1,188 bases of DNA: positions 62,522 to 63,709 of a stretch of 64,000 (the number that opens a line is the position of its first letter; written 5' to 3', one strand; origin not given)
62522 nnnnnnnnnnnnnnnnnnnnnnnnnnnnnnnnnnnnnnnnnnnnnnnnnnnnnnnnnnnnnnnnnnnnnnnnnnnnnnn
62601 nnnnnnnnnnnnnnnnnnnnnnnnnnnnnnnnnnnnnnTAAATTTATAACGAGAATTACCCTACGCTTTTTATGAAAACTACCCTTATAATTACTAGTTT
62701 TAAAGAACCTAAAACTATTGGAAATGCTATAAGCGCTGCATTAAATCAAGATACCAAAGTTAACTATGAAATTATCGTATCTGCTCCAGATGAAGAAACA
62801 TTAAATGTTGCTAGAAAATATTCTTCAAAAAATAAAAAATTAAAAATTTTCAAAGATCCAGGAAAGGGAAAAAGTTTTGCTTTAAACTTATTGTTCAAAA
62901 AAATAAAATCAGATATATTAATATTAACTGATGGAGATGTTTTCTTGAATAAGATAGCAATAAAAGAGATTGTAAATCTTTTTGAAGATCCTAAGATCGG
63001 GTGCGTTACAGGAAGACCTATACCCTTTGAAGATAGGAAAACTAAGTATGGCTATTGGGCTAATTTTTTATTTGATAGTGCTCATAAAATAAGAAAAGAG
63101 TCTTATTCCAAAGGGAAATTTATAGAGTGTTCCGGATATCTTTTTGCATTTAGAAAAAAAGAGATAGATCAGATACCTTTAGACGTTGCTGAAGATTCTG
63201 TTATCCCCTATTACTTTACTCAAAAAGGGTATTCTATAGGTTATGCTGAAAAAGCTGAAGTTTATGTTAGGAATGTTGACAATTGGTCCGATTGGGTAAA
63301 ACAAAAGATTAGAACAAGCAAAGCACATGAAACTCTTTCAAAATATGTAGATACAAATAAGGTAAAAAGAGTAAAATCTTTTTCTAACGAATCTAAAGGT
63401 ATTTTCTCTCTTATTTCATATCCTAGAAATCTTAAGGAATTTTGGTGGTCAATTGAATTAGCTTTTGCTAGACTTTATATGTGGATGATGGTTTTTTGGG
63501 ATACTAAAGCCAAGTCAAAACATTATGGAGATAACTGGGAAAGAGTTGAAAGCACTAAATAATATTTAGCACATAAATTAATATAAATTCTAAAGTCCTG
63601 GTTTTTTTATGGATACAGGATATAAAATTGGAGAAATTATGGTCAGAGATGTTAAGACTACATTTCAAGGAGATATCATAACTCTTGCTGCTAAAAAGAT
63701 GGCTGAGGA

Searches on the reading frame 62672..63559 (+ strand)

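Call 22: search_protein_families(library=pfam, proteins=[window:62672-63559:+], max_evalue=0.001)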
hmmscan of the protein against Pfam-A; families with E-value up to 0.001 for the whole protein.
window:62672-63559:+ (296 aa): 4 families
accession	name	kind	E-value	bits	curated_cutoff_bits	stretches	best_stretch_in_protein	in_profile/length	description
PF13641.12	Glyco_tranf_2_3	-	1.7e-17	64.7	27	1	3-216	3-228/230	Glycosyltransferase like family 2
PF00535.33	Glycos_transf_2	-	2.5e-17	63.8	23.3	1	5-162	2-161/168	Glycosyl transferase family 2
PF13506.12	Glyco_transf_21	-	2.2e-07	30.9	21.7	1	67-168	18-117/174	Glycosyl transferase family 21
PF13632.12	Glyco_trans_2_3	-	7.6e-06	26.3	27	1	84-261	3-187/198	Glycosyl transferase family group 2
